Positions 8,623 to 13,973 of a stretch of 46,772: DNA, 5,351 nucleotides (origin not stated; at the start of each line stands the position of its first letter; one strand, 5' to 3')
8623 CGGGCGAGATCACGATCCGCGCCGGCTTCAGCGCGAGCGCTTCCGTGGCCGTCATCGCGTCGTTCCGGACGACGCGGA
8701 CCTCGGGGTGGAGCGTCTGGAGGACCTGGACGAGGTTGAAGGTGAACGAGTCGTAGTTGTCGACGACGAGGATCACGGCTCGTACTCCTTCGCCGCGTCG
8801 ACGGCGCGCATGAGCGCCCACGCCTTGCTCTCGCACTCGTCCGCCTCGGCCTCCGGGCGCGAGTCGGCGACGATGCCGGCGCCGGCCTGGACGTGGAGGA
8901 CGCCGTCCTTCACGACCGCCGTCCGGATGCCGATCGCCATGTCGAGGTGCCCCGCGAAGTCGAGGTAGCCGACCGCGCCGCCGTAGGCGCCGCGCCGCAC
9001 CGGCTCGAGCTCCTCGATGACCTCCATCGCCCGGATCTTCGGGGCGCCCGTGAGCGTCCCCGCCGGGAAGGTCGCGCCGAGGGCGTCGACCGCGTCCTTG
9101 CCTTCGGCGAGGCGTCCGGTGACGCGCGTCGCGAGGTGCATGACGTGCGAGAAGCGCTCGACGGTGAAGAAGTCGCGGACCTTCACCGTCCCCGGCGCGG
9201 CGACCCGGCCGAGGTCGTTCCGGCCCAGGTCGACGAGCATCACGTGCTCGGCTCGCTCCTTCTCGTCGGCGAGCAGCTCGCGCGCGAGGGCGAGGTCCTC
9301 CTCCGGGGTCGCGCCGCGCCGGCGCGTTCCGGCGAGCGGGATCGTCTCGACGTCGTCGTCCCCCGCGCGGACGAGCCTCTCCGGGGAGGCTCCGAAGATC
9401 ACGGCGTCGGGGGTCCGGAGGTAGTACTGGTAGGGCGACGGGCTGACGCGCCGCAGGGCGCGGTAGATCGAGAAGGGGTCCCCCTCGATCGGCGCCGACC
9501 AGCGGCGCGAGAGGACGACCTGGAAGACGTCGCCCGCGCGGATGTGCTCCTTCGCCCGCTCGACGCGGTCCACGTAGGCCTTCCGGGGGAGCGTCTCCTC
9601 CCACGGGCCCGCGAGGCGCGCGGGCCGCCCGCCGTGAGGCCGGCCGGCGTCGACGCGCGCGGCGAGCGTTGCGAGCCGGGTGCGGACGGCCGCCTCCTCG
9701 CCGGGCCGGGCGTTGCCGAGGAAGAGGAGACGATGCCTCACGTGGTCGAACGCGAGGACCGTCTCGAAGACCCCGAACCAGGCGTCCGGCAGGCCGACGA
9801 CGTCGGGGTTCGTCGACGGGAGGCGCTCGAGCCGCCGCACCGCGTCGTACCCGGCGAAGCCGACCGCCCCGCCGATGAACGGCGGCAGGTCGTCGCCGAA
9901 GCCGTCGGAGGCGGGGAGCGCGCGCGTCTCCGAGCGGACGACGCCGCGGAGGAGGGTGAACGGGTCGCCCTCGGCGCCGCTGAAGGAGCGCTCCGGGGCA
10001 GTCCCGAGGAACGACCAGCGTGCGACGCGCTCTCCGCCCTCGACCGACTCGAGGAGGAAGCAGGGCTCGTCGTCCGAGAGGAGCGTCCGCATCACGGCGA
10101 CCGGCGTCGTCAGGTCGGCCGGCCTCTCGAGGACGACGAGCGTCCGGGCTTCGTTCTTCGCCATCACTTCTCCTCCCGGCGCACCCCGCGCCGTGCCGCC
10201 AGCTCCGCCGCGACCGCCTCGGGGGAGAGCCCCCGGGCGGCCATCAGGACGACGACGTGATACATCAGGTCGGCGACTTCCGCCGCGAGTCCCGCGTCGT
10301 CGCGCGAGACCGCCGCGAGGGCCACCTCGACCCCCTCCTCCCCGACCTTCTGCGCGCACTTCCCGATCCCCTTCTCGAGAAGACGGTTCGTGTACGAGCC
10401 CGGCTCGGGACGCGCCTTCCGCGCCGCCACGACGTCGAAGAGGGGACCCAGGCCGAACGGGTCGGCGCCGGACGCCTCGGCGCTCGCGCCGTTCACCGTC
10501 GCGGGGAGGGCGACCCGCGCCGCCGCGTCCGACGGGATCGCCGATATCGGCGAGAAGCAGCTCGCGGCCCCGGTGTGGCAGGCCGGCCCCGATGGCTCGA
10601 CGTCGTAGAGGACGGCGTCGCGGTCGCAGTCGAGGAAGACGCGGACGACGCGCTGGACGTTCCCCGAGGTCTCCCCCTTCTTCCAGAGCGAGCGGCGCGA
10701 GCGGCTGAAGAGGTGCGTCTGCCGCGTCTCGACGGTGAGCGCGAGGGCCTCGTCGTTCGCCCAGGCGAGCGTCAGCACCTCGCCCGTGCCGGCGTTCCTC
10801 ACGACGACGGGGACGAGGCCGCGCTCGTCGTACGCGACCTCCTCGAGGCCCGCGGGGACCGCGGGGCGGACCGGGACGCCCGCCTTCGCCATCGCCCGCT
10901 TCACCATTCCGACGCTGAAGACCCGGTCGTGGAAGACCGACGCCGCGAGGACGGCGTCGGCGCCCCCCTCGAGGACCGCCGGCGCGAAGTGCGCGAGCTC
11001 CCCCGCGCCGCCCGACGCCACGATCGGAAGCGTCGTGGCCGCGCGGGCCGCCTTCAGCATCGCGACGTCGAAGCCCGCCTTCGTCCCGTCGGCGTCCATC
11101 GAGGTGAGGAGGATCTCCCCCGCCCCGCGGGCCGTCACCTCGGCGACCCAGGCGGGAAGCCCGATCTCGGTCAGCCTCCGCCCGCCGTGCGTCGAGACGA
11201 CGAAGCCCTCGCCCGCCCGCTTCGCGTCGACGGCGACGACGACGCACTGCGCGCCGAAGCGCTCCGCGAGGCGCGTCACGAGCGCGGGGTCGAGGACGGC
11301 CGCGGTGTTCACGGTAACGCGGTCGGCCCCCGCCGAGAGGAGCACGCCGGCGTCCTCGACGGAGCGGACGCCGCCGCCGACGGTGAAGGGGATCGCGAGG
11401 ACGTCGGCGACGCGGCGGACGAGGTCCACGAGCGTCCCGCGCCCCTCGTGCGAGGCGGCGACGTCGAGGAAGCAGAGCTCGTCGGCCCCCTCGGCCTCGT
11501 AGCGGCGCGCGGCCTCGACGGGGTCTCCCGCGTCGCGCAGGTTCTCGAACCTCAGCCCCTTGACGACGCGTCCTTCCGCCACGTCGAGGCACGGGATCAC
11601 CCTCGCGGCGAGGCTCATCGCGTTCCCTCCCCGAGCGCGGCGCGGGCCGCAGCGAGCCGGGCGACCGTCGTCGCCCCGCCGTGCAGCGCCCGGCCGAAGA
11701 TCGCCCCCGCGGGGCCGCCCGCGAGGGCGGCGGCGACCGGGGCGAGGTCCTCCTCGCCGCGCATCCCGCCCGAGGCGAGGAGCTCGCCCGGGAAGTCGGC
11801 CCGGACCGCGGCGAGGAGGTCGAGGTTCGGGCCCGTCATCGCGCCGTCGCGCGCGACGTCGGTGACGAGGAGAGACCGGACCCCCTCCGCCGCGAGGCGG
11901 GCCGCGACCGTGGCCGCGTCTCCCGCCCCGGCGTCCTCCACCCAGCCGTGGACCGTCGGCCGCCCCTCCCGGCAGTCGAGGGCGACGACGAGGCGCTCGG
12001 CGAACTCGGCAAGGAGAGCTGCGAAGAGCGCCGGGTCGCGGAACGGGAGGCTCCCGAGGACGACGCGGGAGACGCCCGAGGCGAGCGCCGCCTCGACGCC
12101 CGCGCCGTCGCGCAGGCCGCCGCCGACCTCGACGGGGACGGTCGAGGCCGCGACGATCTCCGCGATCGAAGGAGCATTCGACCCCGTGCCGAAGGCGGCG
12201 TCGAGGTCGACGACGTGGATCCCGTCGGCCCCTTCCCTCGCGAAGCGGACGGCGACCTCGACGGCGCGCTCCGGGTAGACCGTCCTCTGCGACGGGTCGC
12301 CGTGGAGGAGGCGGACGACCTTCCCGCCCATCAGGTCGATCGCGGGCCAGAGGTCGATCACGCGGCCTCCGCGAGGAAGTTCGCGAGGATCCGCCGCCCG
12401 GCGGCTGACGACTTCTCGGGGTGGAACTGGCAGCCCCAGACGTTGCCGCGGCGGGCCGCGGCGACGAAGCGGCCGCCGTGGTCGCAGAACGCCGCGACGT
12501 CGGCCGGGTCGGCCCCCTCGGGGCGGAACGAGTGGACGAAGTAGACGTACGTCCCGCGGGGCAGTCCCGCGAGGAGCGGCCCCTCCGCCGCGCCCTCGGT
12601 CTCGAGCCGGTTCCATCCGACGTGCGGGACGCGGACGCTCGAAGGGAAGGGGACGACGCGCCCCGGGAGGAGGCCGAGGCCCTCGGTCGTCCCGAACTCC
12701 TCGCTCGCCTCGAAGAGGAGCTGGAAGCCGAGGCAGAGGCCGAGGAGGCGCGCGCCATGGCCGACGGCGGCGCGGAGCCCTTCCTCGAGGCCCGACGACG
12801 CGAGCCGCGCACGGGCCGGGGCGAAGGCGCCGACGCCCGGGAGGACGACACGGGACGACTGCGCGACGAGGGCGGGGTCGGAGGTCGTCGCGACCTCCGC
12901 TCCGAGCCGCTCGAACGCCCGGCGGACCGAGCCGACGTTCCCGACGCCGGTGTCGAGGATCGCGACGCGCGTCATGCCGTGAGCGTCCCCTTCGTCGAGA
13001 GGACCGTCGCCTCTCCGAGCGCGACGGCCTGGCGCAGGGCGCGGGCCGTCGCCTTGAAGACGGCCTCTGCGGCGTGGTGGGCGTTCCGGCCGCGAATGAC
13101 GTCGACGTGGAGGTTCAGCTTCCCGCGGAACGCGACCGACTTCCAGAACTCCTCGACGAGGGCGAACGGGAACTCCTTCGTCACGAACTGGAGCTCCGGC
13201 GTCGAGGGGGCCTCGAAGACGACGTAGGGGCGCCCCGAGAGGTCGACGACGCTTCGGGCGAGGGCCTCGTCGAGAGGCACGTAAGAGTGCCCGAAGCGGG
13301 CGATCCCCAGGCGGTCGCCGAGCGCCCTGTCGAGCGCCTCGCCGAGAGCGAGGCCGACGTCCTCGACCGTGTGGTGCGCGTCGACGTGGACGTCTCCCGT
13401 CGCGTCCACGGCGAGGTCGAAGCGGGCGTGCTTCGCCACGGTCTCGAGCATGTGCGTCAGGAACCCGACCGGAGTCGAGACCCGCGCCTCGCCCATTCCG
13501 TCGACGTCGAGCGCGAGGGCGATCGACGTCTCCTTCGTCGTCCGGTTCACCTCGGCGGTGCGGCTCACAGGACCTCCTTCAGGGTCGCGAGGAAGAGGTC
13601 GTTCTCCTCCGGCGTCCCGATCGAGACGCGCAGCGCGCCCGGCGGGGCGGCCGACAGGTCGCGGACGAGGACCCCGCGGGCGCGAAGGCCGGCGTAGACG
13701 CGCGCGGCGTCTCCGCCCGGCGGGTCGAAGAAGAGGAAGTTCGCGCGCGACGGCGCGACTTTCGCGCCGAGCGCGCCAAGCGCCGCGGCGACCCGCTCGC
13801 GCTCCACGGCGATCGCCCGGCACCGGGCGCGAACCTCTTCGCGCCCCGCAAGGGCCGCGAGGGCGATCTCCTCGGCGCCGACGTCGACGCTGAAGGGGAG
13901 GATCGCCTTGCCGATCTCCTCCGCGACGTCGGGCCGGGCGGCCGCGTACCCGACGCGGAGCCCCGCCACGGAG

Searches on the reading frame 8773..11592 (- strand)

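Call 3: search_protein_families(library=pfam, proteins=[window:8773-11592:-])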
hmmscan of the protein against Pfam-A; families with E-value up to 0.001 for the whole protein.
window:8773-11592:- (939 aa): 2 families
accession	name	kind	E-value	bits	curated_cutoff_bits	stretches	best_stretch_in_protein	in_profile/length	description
PF00425.24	Chorismate_bind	-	8.5e-95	317.6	27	1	670-923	2-257/257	chorismate binding enzyme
PF04715.19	Anth_synt_I_N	-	4.4e-25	89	23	1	493-623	1-139/140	Anthranilate synthase component I, N terminal region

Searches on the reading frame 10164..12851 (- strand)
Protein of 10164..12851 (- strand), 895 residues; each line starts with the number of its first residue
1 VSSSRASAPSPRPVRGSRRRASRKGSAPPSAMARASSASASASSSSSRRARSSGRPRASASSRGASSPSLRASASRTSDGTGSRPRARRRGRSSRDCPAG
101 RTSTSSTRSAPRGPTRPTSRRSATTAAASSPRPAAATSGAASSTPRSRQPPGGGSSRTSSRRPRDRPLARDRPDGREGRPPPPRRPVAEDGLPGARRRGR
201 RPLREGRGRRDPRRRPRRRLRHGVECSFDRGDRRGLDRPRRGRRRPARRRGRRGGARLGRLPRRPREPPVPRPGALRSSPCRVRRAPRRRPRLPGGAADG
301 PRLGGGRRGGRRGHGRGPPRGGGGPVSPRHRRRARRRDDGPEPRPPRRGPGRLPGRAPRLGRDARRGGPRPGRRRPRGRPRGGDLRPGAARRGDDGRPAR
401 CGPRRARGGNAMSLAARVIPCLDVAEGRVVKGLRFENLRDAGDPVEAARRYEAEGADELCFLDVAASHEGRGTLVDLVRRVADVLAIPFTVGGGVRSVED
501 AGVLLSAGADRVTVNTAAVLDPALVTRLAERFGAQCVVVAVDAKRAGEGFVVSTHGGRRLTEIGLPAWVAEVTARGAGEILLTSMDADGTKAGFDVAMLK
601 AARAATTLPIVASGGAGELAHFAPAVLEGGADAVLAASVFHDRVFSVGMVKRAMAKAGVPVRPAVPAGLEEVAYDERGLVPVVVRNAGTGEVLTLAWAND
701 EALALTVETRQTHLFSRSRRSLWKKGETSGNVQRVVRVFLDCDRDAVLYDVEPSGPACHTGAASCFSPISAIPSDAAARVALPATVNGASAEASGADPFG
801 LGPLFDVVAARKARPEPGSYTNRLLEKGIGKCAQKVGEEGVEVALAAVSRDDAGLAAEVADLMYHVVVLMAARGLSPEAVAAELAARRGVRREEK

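Call 3: search_protein_families(library=pfam, proteins=[window:10164-12851:-])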
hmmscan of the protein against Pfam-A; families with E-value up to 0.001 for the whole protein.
window:10164-12851:- (895 aa): 3 families
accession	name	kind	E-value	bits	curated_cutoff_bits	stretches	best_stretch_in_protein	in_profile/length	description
PF00977.27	His_biosynth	-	8.3e-75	251.6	23.6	1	417-645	1-227/228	Histidine biosynthesis protein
PF01502.23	PRA-CH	-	5e-30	103.6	27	1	695-766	2-73/74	Phosphoribosyl-AMP cyclohydrolase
PF01503.22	PRA-PH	-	7.2e-19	68.4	21.3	1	806-887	6-85/86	Phosphoribosyl-ATP pyrophosphohydrolase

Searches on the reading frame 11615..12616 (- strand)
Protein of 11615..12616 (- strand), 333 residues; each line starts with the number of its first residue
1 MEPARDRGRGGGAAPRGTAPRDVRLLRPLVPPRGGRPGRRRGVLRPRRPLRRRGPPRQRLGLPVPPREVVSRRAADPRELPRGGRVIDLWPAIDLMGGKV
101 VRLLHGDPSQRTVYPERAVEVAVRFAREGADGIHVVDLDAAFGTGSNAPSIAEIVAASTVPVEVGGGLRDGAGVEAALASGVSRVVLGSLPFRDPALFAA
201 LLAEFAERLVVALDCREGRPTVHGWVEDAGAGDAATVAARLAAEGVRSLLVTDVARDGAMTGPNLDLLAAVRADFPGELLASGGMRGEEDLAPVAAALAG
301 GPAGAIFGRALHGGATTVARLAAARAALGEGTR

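Call 3: search_protein_families(library=pfam, proteins=[window:11615-12616:-])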
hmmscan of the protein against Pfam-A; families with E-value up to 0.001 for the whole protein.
window:11615-12616:- (333 aa): 1 family
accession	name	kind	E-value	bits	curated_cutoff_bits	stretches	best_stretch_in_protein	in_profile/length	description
PF00977.27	His_biosynth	-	1.9e-58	198.1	23.6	1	89-316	2-227/228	Histidine biosynthesis protein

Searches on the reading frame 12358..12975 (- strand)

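Call 3: search_protein_families(library=pfam, proteins=[window:12358-12975:-])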
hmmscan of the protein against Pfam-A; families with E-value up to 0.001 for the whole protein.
window:12358-12975:- (205 aa): 3 families
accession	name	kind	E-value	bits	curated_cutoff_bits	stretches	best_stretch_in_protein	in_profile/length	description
PF00117.34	GATase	-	1.5e-16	61.1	22.8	1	6-203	2-189/190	Glutamine amidotransferase class-I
PF07685.20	GATase_3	-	6.7e-06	26.3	27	1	33-108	34-116/196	CobB/CobQ-like glutamine amidotransferase domain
PF01174.25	SNO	-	0.0005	20.4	27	0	156-196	140-178/188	SNO glutamine amidotransferase family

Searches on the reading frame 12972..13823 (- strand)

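Call 3: search_protein_families(library=pfam, proteins=[window:12972-13823:-])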
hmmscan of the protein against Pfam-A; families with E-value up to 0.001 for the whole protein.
window:12972-13823:- (283 aa): 1 family
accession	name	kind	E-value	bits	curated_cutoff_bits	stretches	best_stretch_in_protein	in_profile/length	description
PF00475.24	IGPD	-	1.1e-56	191.4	27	1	117-263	1-144/144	Imidazoleglycerol-phosphate dehydratase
